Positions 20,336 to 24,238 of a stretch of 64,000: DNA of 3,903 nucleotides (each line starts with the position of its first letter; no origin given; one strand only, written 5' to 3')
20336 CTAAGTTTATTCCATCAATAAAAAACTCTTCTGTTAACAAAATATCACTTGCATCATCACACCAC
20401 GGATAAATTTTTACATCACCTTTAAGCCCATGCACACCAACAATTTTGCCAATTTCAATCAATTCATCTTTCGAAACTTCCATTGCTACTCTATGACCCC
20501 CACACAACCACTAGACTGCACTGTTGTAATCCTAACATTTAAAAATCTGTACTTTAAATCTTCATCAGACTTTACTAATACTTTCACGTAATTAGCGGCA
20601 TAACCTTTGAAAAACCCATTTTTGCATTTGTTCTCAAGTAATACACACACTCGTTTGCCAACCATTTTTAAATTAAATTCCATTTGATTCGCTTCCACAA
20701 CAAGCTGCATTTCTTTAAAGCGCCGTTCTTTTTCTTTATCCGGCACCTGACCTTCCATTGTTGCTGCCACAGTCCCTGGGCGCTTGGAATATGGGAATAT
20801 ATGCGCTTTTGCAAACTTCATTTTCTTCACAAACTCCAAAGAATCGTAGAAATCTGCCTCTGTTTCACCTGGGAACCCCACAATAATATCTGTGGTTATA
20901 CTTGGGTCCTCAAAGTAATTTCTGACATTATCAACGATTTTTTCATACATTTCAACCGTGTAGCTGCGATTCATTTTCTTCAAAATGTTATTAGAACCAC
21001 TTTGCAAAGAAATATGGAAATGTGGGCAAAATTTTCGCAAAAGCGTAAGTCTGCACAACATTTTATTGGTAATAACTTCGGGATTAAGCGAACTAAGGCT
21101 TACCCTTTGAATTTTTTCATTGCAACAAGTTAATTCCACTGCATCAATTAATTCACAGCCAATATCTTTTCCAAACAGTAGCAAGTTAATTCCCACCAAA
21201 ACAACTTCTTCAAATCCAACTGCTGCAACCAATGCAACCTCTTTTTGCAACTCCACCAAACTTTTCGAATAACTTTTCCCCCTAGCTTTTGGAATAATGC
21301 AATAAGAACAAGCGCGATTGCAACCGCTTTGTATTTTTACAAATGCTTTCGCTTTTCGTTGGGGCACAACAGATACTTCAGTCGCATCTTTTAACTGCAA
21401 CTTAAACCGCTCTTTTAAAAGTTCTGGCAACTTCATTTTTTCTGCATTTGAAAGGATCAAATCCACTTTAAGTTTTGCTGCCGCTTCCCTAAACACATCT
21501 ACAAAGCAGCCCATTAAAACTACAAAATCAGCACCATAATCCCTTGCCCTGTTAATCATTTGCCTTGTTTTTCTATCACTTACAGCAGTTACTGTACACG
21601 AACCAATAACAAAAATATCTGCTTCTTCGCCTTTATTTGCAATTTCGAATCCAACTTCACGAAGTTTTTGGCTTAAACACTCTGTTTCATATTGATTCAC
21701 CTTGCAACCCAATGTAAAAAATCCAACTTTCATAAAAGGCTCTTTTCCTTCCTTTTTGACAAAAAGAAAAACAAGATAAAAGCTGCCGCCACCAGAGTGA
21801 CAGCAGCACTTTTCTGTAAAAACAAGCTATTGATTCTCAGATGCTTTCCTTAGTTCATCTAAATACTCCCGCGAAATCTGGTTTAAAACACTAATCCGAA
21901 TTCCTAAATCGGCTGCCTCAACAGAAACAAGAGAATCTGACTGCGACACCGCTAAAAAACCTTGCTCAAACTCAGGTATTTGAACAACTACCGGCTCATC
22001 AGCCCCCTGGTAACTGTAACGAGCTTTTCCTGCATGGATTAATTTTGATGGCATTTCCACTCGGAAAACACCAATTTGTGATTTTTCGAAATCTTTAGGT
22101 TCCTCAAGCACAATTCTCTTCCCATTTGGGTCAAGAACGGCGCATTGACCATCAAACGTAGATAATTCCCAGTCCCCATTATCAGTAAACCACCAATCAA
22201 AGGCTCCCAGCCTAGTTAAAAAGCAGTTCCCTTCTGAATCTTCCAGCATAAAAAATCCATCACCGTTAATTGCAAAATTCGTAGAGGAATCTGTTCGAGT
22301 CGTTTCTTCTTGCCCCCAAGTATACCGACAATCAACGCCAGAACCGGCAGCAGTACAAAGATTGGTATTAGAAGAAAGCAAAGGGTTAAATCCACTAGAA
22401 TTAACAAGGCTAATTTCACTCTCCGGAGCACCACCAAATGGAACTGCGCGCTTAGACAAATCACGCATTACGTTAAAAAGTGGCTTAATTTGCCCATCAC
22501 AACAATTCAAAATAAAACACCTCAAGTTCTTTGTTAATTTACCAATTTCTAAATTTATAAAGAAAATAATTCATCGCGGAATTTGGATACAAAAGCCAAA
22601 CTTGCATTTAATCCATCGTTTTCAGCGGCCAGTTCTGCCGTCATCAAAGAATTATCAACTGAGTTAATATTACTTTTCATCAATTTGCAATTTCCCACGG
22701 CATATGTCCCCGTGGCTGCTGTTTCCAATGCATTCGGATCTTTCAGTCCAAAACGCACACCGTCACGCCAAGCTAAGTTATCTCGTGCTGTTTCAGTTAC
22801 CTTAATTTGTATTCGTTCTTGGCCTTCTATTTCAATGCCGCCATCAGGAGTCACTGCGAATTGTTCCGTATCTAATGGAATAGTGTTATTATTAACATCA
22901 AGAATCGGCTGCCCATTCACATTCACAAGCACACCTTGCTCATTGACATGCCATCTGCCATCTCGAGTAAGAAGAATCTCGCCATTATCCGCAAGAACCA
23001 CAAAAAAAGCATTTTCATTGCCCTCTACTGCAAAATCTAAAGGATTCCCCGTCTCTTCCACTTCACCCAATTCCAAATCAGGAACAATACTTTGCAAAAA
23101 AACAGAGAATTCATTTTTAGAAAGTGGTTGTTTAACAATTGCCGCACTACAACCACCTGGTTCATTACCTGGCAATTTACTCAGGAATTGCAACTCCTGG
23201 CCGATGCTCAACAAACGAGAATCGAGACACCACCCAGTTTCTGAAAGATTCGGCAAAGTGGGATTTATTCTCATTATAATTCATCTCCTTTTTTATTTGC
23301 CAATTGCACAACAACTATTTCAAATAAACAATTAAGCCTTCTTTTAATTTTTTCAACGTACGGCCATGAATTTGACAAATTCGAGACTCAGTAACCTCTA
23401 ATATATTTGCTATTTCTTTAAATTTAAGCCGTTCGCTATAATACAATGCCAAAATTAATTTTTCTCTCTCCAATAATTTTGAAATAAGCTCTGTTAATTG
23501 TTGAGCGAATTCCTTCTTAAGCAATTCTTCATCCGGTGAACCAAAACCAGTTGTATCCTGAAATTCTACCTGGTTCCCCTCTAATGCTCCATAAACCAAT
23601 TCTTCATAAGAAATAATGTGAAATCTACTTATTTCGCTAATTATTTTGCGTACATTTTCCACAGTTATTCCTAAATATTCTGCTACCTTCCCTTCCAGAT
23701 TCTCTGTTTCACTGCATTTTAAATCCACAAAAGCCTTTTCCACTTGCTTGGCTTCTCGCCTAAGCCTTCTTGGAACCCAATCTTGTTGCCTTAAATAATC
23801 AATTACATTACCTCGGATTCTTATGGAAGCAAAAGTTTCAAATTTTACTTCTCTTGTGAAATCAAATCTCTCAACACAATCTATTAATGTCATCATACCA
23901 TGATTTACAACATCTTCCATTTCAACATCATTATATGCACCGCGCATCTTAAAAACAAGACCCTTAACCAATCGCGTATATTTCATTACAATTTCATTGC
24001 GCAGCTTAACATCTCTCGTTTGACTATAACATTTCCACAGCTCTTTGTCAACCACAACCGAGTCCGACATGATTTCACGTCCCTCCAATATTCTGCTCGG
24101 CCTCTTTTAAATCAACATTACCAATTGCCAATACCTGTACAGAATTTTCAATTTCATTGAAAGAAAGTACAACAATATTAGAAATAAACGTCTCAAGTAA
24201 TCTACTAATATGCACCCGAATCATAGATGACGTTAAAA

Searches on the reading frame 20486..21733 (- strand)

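Call 37: search_protein_families(library=pfam, proteins=[window:20486-21733:-], max_evalue=0.001)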
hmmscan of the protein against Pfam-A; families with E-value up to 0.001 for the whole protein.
window:20486-21733:- (415 aa): 2 families
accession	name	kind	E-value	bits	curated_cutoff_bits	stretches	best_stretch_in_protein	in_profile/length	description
PF04055.27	Radical_SAM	-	6.1e-25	88.8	29.5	1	133-302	2-166/166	Radical SAM superfamily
PF00919.26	UPF0004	-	6.1e-19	68.3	27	1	2-93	1-96/98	Uncharacterized protein family UPF0004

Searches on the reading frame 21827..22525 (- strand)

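Call 38: search_protein_families(library=pfam, proteins=[window:21827-22525:-], max_evalue=0.001)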
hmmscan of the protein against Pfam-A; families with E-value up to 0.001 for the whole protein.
window:21827-22525:- (232 aa): 1 family
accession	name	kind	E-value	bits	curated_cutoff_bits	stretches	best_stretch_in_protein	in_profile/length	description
PF22692.1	LlgE_F_G_D1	-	3.1e-06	27.7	27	1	85-126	1-38/64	Flagellar hook protein FlgE/F/G D1 domain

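Call 74: search_protein_families(library=ncbifam, proteins=[window:21827-22525:-], max_evalue=0.01)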
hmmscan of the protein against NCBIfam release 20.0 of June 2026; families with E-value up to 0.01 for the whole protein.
window:21827-22525:- (232 aa): 12 families
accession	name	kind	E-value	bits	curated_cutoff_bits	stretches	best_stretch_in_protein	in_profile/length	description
NF009332.0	PRK12690.1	equivalog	1.2e-10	41.1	288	1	55-178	54-183/239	flagellar hook-basal body complex protein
TIGR02490.1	flgF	equivalog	4.9e-09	36.1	178.5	1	68-153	61-141/218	flagellar basal-body rod protein FlgF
NF004243.1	PRK05682.2-2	equivalog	9.4e-09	34.8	801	1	61-110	59-109/420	flagellar hook protein FlgE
TIGR03506.1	FlgEFG_subfam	subfamily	1.7e-07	31.3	70.25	1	74-110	70-106/351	flagellar hook-basal body complex protein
NF009282.1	PRK12642.1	equivalog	2.7e-06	26.9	242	1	71-142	66-131/239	flagellar basal-body rod protein FlgF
TIGR02489.1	flgE_epsilon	equivalog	8.1e-06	24.6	412.85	1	61-110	70-121/719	flagellar hook protein FlgE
NF009278.1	PRK12636.1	equivalog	1.3e-05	24.9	350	1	64-142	76-146/263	flagellar basal body rod protein FlgG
NF004238.1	PRK05682.1-1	equivalog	1.5e-05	24.4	400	1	60-110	54-106/414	flagellar hook protein FlgE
NF004241.1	PRK05682.1-5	equivalog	5.1e-05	22.6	469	1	62-110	74-119/446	flagellar hook protein FlgE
TIGR02488.1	flgG_G_neg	equivalog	5.9e-05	22.7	252.75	1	70-126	79-131/259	flagellar basal-body rod protein FlgG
NF004242.0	PRK05682.2-1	equivalog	0.0002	20.3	365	1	47-110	44-112/422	flagellar hook protein FlgE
NF005286.1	PRK06803.1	equivalog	0.00032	19.9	467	1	74-110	65-101/402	flagellar hook protein FlgE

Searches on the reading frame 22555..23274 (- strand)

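Call 38: search_protein_families(library=pfam, proteins=[window:22555-23274:-], max_evalue=0.001)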
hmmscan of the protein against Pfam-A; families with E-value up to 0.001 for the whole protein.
window:22555-23274:- (239 aa): 1 family
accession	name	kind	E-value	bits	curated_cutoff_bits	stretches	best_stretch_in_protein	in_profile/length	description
PF22692.1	LlgE_F_G_D1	-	3.3e-11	43.6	27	1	88-147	5-62/64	Flagellar hook protein FlgE/F/G D1 domain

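Call 74: search_protein_families(library=ncbifam, proteins=[window:22555-23274:-], max_evalue=0.01)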
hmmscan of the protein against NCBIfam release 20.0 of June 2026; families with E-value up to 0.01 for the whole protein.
window:22555-23274:- (239 aa): 17 families
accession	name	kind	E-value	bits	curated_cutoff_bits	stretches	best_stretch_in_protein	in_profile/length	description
TIGR02490.1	flgF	equivalog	4.6e-19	68.8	178.5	1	61-207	57-205/218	flagellar basal-body rod protein FlgF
NF009332.0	PRK12690.1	equivalog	3.7e-17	62.4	288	1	66-208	66-204/239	flagellar hook-basal body complex protein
NF009282.1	PRK12642.1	equivalog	5.7e-16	58.6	242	1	68-207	66-204/239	flagellar basal-body rod protein FlgF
TIGR03506.1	FlgEFG_subfam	subfamily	2.8e-15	56.9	70.25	1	56-140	55-122/351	flagellar hook-basal body complex protein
NF009331.1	PRK12689.1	equivalog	1.2e-14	54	347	1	62-207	68-215/252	flagellar basal-body rod protein FlgF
NF009280.2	PRK12640.1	subfamily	2.3e-14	53.6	210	1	65-208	64-211/246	flagellar basal body rod protein FlgF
TIGR02488.1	flgG_G_neg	equivalog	2.4e-13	50.2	252.75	1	67-156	79-164/259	flagellar basal-body rod protein FlgG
NF009278.1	PRK12636.1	equivalog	4.5e-10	39.5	350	1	70-154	83-166/263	flagellar basal body rod protein FlgG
NF004238.1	PRK05682.1-1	equivalog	5.1e-09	35.9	400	1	58-124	58-121/414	flagellar hook protein FlgE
NF004243.1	PRK05682.2-2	equivalog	1.7e-08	34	801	1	69-126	71-126/420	flagellar hook protein FlgE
NF009456.0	PRK12816.1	equivalog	6.4e-07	29.3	416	1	68-126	82-138/264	flagellar basal body rod protein FlgG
NF004241.1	PRK05682.1-5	equivalog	1.7e-06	27.4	469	1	61-129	74-140/446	flagellar hook protein FlgE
NF004240.1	PRK05682.1-4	equivalog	8.8e-06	25.3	472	1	62-188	63-193/443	flagellar hook protein FlgE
NF005286.1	PRK06803.1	equivalog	1.6e-05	24.3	467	1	70-122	64-114/402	flagellar hook protein FlgE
NF004242.0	PRK05682.2-1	equivalog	6.7e-05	21.9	365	1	70-122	73-125/422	flagellar hook protein FlgE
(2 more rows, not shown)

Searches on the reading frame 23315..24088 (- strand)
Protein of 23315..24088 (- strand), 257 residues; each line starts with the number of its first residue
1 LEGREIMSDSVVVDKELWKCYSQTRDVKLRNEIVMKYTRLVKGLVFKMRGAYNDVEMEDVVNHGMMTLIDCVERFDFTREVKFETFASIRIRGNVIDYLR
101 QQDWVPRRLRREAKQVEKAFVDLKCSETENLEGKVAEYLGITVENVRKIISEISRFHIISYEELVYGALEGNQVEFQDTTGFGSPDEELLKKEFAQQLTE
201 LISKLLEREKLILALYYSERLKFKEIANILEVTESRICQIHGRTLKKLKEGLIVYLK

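Call 38: search_protein_families(library=pfam, proteins=[window:23315-24088:-], max_evalue=0.001)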
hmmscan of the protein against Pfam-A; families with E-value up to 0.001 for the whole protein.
window:23315-24088:- (257 aa): 3 families
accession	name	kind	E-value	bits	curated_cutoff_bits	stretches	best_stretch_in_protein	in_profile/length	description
PF04542.20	Sigma70_r2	-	4.6e-15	55.6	24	1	34-104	2-70/71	Sigma-70 region 2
PF04545.22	Sigma70_r4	-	3.1e-14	52.6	24.1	1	202-250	2-50/50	Sigma-70, region 4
PF08281.18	Sigma70_r4_2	-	4.8e-07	29.8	25.7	1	196-247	2-53/54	Sigma-70, region 4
